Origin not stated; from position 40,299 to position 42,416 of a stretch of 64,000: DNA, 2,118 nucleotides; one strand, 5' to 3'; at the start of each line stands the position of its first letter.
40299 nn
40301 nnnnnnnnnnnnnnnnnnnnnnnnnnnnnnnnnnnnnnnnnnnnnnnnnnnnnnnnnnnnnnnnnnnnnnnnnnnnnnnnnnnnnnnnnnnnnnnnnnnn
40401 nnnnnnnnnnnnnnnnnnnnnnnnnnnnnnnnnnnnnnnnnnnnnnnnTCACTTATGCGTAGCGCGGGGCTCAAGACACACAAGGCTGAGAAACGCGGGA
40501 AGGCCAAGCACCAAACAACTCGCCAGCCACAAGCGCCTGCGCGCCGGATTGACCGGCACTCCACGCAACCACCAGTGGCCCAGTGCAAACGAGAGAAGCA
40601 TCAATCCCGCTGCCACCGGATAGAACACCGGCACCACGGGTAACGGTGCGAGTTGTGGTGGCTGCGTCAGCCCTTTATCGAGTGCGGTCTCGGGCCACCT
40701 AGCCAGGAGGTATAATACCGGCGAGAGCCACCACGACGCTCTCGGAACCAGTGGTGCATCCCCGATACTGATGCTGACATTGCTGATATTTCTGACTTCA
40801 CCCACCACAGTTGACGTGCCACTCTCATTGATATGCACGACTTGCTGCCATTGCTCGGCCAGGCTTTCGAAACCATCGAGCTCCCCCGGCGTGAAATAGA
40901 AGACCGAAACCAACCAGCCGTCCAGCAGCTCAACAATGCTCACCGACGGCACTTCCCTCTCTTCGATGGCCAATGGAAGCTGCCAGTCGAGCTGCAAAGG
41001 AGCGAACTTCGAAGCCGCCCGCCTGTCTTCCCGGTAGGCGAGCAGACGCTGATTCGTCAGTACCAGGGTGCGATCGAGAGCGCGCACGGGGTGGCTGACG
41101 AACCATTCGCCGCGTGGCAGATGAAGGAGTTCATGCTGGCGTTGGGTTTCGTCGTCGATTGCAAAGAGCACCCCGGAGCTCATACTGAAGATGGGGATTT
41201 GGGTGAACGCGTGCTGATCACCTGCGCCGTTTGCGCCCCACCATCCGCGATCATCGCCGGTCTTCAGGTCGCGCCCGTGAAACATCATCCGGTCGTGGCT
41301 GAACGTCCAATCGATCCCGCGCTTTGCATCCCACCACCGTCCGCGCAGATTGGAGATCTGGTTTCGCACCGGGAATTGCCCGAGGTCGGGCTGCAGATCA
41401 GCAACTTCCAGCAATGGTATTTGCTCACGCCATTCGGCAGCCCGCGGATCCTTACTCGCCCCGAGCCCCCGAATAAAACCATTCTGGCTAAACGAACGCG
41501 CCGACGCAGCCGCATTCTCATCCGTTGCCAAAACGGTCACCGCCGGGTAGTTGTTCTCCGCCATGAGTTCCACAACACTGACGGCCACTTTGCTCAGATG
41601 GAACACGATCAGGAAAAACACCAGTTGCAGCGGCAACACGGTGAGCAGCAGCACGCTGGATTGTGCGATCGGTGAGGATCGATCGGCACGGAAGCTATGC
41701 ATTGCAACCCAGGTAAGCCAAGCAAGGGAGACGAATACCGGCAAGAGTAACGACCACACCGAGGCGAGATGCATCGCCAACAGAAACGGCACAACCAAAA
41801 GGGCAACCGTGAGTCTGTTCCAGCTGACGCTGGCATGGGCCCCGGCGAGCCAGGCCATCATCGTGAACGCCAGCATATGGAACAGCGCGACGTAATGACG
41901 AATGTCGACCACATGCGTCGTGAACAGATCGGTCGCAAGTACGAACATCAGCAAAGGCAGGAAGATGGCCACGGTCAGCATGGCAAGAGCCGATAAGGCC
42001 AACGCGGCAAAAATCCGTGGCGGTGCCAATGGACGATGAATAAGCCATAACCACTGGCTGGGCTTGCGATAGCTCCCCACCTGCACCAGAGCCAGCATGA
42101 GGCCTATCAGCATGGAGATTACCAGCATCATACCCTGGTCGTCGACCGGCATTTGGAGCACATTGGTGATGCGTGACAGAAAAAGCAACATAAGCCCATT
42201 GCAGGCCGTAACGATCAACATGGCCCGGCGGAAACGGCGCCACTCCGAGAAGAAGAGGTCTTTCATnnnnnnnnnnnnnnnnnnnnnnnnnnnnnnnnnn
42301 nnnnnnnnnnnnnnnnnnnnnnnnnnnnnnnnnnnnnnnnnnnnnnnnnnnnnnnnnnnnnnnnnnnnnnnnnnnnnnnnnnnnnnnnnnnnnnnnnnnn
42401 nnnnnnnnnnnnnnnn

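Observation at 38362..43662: YtrA-like GntR regulator, ABC ATPase, fused permease with large extracytoplasmic domain, and exported S9 peptidase as one overlapping operon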

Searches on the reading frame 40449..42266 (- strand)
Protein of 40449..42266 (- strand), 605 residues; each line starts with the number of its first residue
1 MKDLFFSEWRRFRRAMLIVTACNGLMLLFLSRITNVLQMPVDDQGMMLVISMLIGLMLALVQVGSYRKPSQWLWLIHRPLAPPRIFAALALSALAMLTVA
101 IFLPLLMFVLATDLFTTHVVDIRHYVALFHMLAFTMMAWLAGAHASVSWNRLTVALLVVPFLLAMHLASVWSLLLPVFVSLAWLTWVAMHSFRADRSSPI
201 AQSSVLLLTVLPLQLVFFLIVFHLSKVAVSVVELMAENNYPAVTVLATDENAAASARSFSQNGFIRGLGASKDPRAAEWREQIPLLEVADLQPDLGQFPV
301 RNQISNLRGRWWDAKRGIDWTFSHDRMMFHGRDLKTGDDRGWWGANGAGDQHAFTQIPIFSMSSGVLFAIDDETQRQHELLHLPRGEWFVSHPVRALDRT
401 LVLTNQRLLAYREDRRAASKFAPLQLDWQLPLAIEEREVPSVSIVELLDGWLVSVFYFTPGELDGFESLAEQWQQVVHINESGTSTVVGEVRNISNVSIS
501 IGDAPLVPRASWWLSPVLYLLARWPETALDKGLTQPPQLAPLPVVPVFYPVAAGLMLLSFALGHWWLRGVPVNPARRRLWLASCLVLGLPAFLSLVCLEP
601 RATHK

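Call 3: search_protein_families(library=pfam, proteins=[window:40449-42266:-], max_evalue=0.01)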
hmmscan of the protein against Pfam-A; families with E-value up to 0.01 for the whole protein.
window:40449-42266:- (605 aa): 0 families

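Call 4: search_protein_families(library=ncbifam, proteins=[window:40449-42266:-], max_evalue=0.01)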
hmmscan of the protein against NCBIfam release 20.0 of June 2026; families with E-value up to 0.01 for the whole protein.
window:40449-42266:- (605 aa): 0 families

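Call 6: find_homologous_proteins(query=window:40449-42266:-)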
Query window:40449-42266:- (605 aa): 189 proteins with E <= 0.001 among 8000 candidates; the best 120 are listed.
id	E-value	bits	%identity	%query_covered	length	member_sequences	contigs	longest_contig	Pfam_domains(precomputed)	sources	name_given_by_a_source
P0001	0.0e+0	1358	100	100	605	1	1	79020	-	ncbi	-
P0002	0.0e+0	1116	82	99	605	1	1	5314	-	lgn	-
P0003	0.0e+0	1109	81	99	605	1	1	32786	-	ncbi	ncbi:MAG: hypothetical protein ACKVRP_14015 [Bacteroidota bacterium]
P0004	0.0e+0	1041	76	100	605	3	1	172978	-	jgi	jgi:hypothetical protein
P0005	0.0e+0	1010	75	100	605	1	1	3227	-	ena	-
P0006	4.4e-284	962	71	100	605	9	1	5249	-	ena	-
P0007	1.8e-267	907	66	100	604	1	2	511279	-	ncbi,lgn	-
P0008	2.1e-260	884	66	100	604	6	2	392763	-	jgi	-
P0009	2.2e-260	884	65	100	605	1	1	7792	-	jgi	jgi:hypothetical protein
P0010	3.1e-260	883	65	100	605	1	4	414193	-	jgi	-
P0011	4.6e-258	876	65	100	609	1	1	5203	-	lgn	-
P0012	3.8e-257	873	65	100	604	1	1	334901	-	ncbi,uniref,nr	ncbi:hypothetical protein [Lysobacter sp. CFH 32150]|uniref:hypothetical protein n=1 Tax=Lysobacter 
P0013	5.3e-257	873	68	95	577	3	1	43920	-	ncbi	ncbi:MAG: hypothetical protein ACREO1_15270, partial [Arenimonas sp.]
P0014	3.1e-245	834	63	100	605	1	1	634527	-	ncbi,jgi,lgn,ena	-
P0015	3.3e-242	824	64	100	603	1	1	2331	-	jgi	jgi:hypothetical protein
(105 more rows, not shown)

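Call 7: find_encoding_contigs(protein=window:40449-42266:-, flank=10000, max_places=10)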
Protein window:40449-42266:- (605 aa): no gene with exactly this product is on record in the collection.

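Call 9: find_related_loci(query=A1, collection=genome_contigs, flank=8000)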
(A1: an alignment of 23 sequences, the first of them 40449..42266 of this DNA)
Query A1 (605 aa) in genome_contigs; peptide patterns used: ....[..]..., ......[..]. (x = any residue, [..] = any of these).
112 stretches matched a pattern; 79 encode a relative of the query (tblastn E <= 1e-3); 77 distinct loci.
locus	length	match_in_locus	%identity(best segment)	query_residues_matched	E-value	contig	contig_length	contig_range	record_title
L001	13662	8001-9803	81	1-601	0e+0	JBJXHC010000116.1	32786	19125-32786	MAG: Bacteroidota bacterium isolate F1F2.bin.124 k127_9977686, whole genome shotgun sequence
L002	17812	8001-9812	65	1-605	0e+0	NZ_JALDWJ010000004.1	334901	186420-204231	Lysobacter sp. CFH 32150 Scaffold4_1, whole genome shotgun sequence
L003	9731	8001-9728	68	1-577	0e+0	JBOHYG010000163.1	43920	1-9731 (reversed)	MAG: Arenimonas sp. isolate H1-B1_maxbin2.bin.234 k127_2160308, whole genome shotgun sequence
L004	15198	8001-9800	60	1-601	0e+0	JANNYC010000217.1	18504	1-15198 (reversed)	MAG: Planctomycetota bacterium isolate VAR_34_concoct_85_sub VAR_34_k141_206339, whole genome shotgun sequence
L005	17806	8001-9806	56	1-603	0e+0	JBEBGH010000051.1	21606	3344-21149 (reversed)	MAG: Pirellulaceae bacterium isolate ASF_17 NODE_1075_length_21606_cov_3.232343, whole genome shotgun sequence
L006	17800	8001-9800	60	1-603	0e+0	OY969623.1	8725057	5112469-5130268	MAG: uncultured Gemmataceae bacterium isolate MFD06742.bin.c.1 genome assembly, chromosome: 1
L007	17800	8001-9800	61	1-601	0e+0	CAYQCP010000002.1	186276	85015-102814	MAG TPA_asm: uncultured Gemmatimonas sp. isolate SRP302447_co4_428 genome assembly, contig: NODE_256_length_186276_cov_1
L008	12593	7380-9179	58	1-601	0e+0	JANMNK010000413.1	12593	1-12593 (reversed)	MAG: Pirellulaceae bacterium isolate OTE_58_metabat_340 OTE_58_k141_6461860, whole genome shotgun sequence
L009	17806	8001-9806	60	1-603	0e+0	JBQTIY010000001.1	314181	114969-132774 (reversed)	MAG: Planctomycetota bacterium isolate SAW251 c_000000385855, whole genome shotgun sequence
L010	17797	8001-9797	58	1-601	0e+0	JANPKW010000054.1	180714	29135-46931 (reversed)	MAG: Gemmatimonadaceae bacterium isolate VAR_61_metabat_161 VAR_61_k141_2660674, whole genome shotgun sequence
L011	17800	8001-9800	56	1-601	0e+0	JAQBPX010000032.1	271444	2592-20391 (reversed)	MAG: Gemmatimonadetes bacterium isolate RYN_358 scaffold_5454200, whole genome shotgun sequence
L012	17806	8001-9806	60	1-603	0e+0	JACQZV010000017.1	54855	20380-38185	MAG: Acidobacteria bacterium isolate NC_groundwater_1576_Pr3_B-0.1um_69_12 SR-2_scaffold_141_224530, whole genome shotgu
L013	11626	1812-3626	53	1-602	7e-178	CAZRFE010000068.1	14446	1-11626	MAG TPA_asm: uncultured Gammaproteobacteria bacterium isolate SRP263527_co2_174 genome assembly, contig: NODE_3642_lengt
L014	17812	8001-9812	52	1-602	4e-165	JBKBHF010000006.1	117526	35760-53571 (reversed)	MAG: Permianibacter sp. isolate 21I_052.bin.6 NODE_135_length_117526_cov_4.207172, whole genome shotgun sequence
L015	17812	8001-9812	66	1-605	0e+0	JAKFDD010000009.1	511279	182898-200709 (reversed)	MAG: Arenimonas sp. isolate LC038 contig-124_5, whole genome shotgun sequence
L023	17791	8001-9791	37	1-602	2e-124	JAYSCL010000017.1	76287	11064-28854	MAG: Enterobacterales bacterium isolate ZZ2_ZZA245_bin.24 NODE_313_length_76287_cov_15.251377, whole genome shotgun sequ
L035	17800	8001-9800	30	1-605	3e-64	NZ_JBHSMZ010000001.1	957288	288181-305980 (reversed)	Massilia aerilata strain KACC 12505 platanus_K_17_124_1, whole genome shotgun sequence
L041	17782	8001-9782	32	1-600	1e-55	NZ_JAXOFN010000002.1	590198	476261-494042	Massilia luteola strain NEAU-G-C5 Scaffold2_1, whole genome shotgun sequence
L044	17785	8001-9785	30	1-601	2e-55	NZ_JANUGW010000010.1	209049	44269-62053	Massilia pinisoli strain JCM 31316 10, whole genome shotgun sequence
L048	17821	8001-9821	27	1-605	2e-54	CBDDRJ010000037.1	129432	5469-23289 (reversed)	uncultured bacterium isolate s13_117 genome assembly, contig: k141_331933, whole genome shotgun sequence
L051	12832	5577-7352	29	1-605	8e-53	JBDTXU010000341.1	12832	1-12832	MAG: Sphingomonas bacterium isolate cluster4_bin.123 NODE_11654_length_12832_cov_16.526728, whole genome shotgun sequenc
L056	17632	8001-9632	31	1-544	2e-51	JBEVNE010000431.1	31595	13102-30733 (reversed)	MAG: Duganella sp. isolate T4R4BO_autometa_bin_0008 T4R4BO_autometa_bin_0008_k133_4988194, whole genome shotgun sequence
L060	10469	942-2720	31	1-601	7e-59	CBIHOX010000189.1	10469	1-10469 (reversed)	MAG TPA_asm: uncultured Pseudoduganella sp. isolate SRR18156199_binner23_Refined_8 genome assembly, contig: ERZ27336861.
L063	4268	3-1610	29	57-602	9e-47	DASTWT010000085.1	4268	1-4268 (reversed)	MAG TPA_asm: Luteimonas sp. isolate SMAG_U2395 k141_536722, whole genome shotgun sequence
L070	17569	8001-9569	28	1-527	8e-38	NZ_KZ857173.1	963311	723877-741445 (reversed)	Dyella tabacisoli strain L4-6 L4-6_Scaffold01, whole genome shotgun sequence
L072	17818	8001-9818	24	1-601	3e-33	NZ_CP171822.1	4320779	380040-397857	Marinicella sp. W31 chromosome, complete genome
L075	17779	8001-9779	25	1-595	1e-22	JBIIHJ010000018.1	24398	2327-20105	MAG: Pseudoxanthomonas sp. isolate ME2001-07-30D7pf_3300042309_group1_bin94 Rohwer_bin2501_scaffold_996_c1, whole genome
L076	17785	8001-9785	30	1-601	2e-48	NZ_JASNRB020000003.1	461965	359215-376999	Massilia sp. YIM B02787 NODE_3_length_461965_cov_79.638250, whole genome shotgun sequence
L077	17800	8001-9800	24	1-602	4e-19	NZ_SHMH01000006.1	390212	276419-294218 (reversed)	Pseudoxanthomonas winnipegensis strain NML 130738 NML130738_6, whole genome shotgun sequence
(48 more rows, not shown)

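Call 16: search_solved_structures(query=A2, max_evalue=1)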
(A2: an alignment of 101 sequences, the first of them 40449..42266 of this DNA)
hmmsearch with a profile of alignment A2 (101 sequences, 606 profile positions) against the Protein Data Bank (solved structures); distinct sequences matched with E-value up to 1: 0.

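Call 21: search_protein_families(library=pfam, proteins=[L012:5625-7004:+, L044:9790-10434:+, L044:10513-11337:+, L041:9971-11941:+, L035:10519-11394:+, L048:10231-11580:+, L070:10004-10513:+, L076:11907-13706:+, L056:10489-12417:-, L077:10489-11319:-], max_evalue=0.001)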
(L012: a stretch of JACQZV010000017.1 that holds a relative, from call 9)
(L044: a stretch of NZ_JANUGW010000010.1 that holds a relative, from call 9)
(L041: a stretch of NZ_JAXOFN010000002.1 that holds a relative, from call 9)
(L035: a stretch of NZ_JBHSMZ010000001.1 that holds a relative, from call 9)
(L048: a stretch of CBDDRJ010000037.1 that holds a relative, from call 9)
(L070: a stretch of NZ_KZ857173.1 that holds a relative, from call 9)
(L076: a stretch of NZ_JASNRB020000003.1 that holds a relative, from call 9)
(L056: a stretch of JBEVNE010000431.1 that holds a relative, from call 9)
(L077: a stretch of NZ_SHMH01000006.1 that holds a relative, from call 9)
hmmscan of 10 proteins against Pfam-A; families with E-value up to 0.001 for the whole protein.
L012:5625-7004:+ (459 aa): 2 families
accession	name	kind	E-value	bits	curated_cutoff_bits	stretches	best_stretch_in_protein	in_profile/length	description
PF00144.29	Beta-lactamase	-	6.3e-71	239.7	27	1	37-362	1-326/329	Beta-lactamase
PF13354.11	Beta-lactamase2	-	4.5e-06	26.6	22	1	210-343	106-213/214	Beta-lactamase enzyme family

L044:9790-10434:+ (214 aa): 0 families

L044:10513-11337:+ (274 aa): 0 families

L041:9971-11941:+ (656 aa): 0 families

L035:10519-11394:+ (291 aa): 3 families
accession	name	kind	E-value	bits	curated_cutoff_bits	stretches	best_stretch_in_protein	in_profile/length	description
PF20240.3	DUF6597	-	5.2e-28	97.6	27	1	48-141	2-102/103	Domain of unknown function (DUF6597)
PF12833.13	HTH_18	-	1.2e-21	77.2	33.6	1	208-288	1-80/80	Helix-turn-helix domain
PF00165.29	HTH_AraC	-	1e-13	51.4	26.6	1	255-287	11-42/42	Bacterial regulatory helix-turn-helix proteins, AraC family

L048:10231-11580:+ (449 aa): 1 family
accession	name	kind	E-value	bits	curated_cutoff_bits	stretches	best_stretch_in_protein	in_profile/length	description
PF03572.23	Peptidase_S41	-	0.00028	21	24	0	322-364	82-122/165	Peptidase family S41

L070:10004-10513:+ (169 aa): 0 families

L076:11907-13706:+ (599 aa): 0 families

L056:10489-12417:- (642 aa): 2 families
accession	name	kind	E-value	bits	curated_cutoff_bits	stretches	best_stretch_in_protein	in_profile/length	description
PF00920.27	ILVD_EDD_N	-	2e-103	346.3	27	1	69-383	1-314/316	Dihydroxy-acid/6-phosphogluconate dehydratase N-terminal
PF24877.1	ILV_EDD_C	-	1.9e-55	187.7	27.7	1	412-604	2-191/191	Dihydroxy-acid/6-phosphogluconate dehydratase C-terminal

L077:10489-11319:- (276 aa): 3 families
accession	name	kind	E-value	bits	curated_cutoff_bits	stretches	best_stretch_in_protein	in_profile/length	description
PF12833.13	HTH_18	-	2e-18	66.9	33.6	1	187-264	2-79/80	Helix-turn-helix domain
PF00165.29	HTH_AraC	-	4.3e-13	49.5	26.6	1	230-264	9-42/42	Bacterial regulatory helix-turn-helix proteins, AraC family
PF20240.3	DUF6597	-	6.4e-10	39.5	27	1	7-119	4-102/103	Domain of unknown function (DUF6597)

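Call 22: predict_structure(alignment_id=A2)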
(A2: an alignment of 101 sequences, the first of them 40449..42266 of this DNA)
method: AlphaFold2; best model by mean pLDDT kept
length: 605 residues; sequences in the alignment: 101
mean_pLDDT: 89.5   pTM: 0.86
mean pLDDT of the five models: 89.5, 89.4, 89.0, 88.4, 87.0
residues with pLDDT >= 90: 371; 70-90: 213; 50-70: 20; < 50: 1
segments of 3 or more residues with pLDDT < 50: none
pLDDT, mean of each block of 10 residues (from residue 1): 93 95 95 87 90 96 85 86 93 97 97 93 93 97 87 85 85 92 94 83 86 93 90 74 76 86 92 93 93 89 63 89 92 90 93 89 93 92 94 94 96 90 95 77 94 89 80 92 93 80 84 95 90 88 91 96 93 90 95 91 62
secondary structure, 60 per line:
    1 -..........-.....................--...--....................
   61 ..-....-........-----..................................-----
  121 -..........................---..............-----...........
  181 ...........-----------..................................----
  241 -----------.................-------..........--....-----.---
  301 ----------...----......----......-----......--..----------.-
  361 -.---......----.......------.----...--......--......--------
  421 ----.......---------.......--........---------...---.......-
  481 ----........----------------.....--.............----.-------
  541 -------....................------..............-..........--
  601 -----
elements in order: H2-11 H13-33 H41-62 H64-67 H69-76 H82-115 H122-147 H151-164 H170-191 H203-236 H252-268 H276-285 E288-291 E311-313 E318-323 E328-333 E339-344 E366-371 E376-382 E394-396 E399-404 E407-412 E425-431 E441-447 E450-457 E473-479 E485-492 H509-513 H516-528 H548-567 H574-587 H589-598

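Call 42: search_protein_families(library=pfam, proteins=[L041:9912-11870:+, L044:10513-11337:+, L044:11735-14221:-, L075:5404-6567:-, L070:11505-12767:-, L035:9847-10575:-], max_evalue=0.01)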
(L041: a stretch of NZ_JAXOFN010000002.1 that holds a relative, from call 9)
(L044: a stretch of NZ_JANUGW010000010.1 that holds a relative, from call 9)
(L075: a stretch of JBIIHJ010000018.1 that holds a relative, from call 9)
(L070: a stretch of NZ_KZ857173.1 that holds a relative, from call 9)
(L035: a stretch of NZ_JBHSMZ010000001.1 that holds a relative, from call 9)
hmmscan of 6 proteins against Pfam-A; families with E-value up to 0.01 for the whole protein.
L041:9912-11870:+ (652 aa): 3 families
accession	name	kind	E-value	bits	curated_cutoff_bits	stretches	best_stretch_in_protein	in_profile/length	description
PF02129.25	Peptidase_S15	-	2.9e-49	168.6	23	1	57-350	1-261/262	X-Pro dipeptidyl-peptidase (S15 family)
PF08530.16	PepX_C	-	2.1e-25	90.3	22.5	1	400-644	11-216/217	X-Pro dipeptidyl-peptidase C-terminal non-catalytic domain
PF00326.27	Peptidase_S9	-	6.8e-06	26.2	22.6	1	112-213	11-106/213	Prolyl oligopeptidase family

L044:10513-11337:+ (274 aa): 0 families

L044:11735-14221:- (828 aa): 4 families
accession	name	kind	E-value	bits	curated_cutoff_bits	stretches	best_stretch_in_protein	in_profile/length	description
PF00083.30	Sugar_tr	-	9.7e-35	120.7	22.3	2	419-626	4-208/452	Sugar (and other) transporter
PF07690.21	MFS_1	-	2.4e-28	99.5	33.4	2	462-677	37-241/347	Major Facilitator Superfamily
PF12832.13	MFS_1_like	-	1.6e-06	27.9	25.2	1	656-762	17-87/373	MFS_1 like family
PF13347.12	MFS_2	-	7.7e-05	21.8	27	1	470-750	50-331/427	MFS/sugar transport protein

L075:5404-6567:- (388 aa): 1 family
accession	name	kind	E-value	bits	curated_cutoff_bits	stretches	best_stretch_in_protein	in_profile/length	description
PF00144.29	Beta-lactamase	-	6.9e-62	209.9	27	1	89-387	17-309/329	Beta-lactamase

L070:11505-12767:- (420 aa): 2 families
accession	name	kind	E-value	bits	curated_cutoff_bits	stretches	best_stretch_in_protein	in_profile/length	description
PF00144.29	Beta-lactamase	-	3.3e-46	158.4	27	1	38-366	1-314/329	Beta-lactamase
PF13354.11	Beta-lactamase2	-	0.0017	18.2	22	0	74-116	8-50/214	Beta-lactamase enzyme family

L035:9847-10575:- (242 aa): 6 families
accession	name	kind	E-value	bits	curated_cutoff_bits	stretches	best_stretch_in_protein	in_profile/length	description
PF02798.26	GST_N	-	1.5e-14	54.5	20.9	1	38-110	2-75/76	Glutathione S-transferase, N-terminal domain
PF13409.12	GST_N_2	-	6.7e-12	46.3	25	1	52-111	8-69/70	Glutathione S-transferase, N-terminal domain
PF13417.12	GST_N_3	-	2.6e-10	40.9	22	1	41-114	1-72/75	Glutathione S-transferase, N-terminal domain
PF00043.30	GST_C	-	2.4e-07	31.3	20.7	1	168-224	34-93/93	Glutathione S-transferase, C-terminal domain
PF13410.11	GST_C_2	-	1.5e-06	28.6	24.9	1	165-219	11-69/69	Glutathione S-transferase, C-terminal domain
PF14497.11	GST_C_3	-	0.0033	18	21.6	1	168-225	34-96/104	Glutathione S-transferase, C-terminal domain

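Call 57: search_protein_families(library=padloc, proteins=[window:40449-42266:-], max_evalue=0.01)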
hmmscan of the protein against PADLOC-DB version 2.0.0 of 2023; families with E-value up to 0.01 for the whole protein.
window:40449-42266:- (605 aa): 0 families

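Call 66: search_protein_representatives(alignment_id=A2)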
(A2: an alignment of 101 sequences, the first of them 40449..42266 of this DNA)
Query: 101 sequences, 606 profile positions. Proteins with E-value up to 0.001 (for the whole library): 399; up to 1e-10: 309; up to 1e-30: 236. The best 150 are listed.
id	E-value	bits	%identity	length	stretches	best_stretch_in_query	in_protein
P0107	1.6e-268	908.5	-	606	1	1-606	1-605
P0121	3.0e-235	798.7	-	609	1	1-604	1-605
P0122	1.8e-211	720.1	-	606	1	1-603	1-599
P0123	2.1e-180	617.5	-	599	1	1-604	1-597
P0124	6.6e-180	615.9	-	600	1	1-604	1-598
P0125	1.7e-155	535.3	-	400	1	205-604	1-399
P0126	1.0e-149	516.2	-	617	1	1-605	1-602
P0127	5.8e-146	503.8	-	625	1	2-604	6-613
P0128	6.7e-143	493.6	-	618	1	1-605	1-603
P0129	4.2e-140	484.4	-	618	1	1-605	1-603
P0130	6.2e-137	473.9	-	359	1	244-605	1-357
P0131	1.6e-136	472.5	-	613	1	1-603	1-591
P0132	2.5e-136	471.9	-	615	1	1-605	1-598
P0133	6.2e-136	470.6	-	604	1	1-604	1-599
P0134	9.5e-131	453.5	-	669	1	21-437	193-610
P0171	3.6e-91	322.8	-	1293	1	1-601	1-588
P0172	6.9e-91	321.9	-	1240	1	1-603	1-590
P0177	4.2e-89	316.0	-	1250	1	1-494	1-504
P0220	2.4e-67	244.1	-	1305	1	1-601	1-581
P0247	1.6e-58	215.0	-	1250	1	1-599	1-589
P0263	7.0e-54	199.6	-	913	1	1-603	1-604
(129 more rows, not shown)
